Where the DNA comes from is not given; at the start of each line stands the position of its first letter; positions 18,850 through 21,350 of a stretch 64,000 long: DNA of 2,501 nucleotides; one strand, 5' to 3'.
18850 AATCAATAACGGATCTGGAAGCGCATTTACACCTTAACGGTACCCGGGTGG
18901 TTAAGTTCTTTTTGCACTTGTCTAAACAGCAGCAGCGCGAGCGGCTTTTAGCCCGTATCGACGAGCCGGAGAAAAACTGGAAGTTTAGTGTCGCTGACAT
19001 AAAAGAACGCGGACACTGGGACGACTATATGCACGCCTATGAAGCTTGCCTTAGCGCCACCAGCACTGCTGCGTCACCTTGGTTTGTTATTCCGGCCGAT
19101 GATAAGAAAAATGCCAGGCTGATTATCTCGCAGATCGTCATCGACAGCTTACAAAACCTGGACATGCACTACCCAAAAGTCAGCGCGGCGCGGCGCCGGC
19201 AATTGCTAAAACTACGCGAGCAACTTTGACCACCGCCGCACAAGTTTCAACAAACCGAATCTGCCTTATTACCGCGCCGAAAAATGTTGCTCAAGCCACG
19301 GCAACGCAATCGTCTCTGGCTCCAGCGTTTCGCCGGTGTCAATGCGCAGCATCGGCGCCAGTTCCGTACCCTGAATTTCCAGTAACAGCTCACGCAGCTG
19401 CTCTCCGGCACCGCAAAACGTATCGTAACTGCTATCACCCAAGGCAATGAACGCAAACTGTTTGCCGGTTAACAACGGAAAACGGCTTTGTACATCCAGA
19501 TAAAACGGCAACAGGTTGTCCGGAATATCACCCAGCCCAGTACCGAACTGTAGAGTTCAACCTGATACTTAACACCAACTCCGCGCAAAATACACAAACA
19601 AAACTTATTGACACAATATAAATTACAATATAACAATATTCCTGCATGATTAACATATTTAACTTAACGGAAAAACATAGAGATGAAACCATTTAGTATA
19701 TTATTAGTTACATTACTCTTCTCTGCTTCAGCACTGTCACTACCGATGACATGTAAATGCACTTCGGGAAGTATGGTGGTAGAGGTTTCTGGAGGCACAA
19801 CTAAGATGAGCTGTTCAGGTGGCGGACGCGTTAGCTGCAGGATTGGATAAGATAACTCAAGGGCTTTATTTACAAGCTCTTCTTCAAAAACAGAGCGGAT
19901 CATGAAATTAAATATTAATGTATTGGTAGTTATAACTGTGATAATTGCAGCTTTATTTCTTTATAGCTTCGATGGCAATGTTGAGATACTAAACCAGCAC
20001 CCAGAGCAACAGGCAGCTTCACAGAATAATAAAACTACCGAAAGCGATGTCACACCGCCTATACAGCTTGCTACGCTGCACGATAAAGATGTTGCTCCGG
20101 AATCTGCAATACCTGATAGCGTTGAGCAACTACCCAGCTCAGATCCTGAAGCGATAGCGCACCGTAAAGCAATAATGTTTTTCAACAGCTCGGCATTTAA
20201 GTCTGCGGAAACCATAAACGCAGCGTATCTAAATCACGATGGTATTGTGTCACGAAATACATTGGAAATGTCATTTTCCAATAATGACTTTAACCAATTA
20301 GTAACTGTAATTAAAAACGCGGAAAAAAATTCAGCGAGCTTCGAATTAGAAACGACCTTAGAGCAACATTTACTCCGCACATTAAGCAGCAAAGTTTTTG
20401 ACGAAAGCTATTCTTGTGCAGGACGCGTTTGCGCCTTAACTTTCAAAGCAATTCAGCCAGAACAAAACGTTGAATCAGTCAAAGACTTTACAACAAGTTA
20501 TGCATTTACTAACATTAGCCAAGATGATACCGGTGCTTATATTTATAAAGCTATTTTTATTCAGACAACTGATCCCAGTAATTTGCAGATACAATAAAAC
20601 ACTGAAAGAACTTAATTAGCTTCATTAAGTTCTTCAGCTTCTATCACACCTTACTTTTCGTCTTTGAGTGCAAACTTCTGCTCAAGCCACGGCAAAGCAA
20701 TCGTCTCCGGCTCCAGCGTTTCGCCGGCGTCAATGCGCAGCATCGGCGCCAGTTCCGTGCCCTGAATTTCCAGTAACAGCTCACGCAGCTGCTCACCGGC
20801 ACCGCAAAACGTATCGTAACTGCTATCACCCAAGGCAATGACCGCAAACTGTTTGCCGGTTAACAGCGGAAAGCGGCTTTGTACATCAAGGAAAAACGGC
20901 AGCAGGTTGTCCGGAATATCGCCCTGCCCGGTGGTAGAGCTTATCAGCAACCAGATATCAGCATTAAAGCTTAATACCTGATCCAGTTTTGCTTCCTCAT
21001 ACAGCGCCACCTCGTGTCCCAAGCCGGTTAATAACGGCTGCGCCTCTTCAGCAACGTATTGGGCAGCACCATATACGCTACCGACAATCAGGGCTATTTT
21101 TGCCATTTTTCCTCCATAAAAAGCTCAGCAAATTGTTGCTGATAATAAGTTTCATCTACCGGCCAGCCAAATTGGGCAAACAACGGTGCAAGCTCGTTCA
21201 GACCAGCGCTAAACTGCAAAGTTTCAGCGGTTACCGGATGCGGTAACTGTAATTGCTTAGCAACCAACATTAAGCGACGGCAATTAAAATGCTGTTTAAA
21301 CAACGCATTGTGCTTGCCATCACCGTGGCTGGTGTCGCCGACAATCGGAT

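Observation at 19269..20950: A ~250-bp diverged direct repeat of the yqcA flavodoxin 3' end brackets a ~1.1-kb AT-rich islet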

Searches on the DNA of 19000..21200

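Call 58: search_rna_families(source=window, start=19000, end=21200, threshold=evalue, max_evalue=1)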
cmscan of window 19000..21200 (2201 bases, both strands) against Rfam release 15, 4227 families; matches with E-value up to 1: 0.
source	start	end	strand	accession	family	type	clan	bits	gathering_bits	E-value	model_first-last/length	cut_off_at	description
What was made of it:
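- Tried and rejected: Rfam found nothing in 19000-21200 (call 58).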

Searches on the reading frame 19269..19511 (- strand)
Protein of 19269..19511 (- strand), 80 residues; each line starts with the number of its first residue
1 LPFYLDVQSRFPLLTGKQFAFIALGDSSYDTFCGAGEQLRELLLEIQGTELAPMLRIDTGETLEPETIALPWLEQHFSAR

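Call 7: search_protein_families(library=pfam, proteins=[window:19269-19511:-], max_evalue=0.01)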
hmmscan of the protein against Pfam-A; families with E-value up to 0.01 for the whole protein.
window:19269-19511:- (80 aa): 1 family
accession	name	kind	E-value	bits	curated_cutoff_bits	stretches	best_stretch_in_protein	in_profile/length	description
PF00258.30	Flavodoxin_1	-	1.4e-08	35.4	25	1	8-67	78-138/143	Flavodoxin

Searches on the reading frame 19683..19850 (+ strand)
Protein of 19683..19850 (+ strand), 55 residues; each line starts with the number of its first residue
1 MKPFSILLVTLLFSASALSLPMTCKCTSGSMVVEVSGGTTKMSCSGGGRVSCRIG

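Call 7: search_protein_families(library=pfam, proteins=[window:19683-19850:+], max_evalue=0.01)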
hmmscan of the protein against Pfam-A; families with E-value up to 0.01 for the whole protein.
window:19683-19850:+ (55 aa): 0 families

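Call 56: search_protein_families(library=padloc, proteins=[window:19683-19850:+], max_evalue=0.01)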
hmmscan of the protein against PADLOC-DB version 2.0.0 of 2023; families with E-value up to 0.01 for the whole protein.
window:19683-19850:+ (55 aa): 0 families

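Call 57: search_protein_families(library=ncbifam, proteins=[window:19683-19850:+], max_evalue=0.01)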
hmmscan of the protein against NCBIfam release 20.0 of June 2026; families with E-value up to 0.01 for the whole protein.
window:19683-19850:+ (55 aa): 0 families
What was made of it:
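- Tried and rejected: Pfam, NCBIfam and PADLOC gave nothing meaningful (calls 7, 56, 57).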
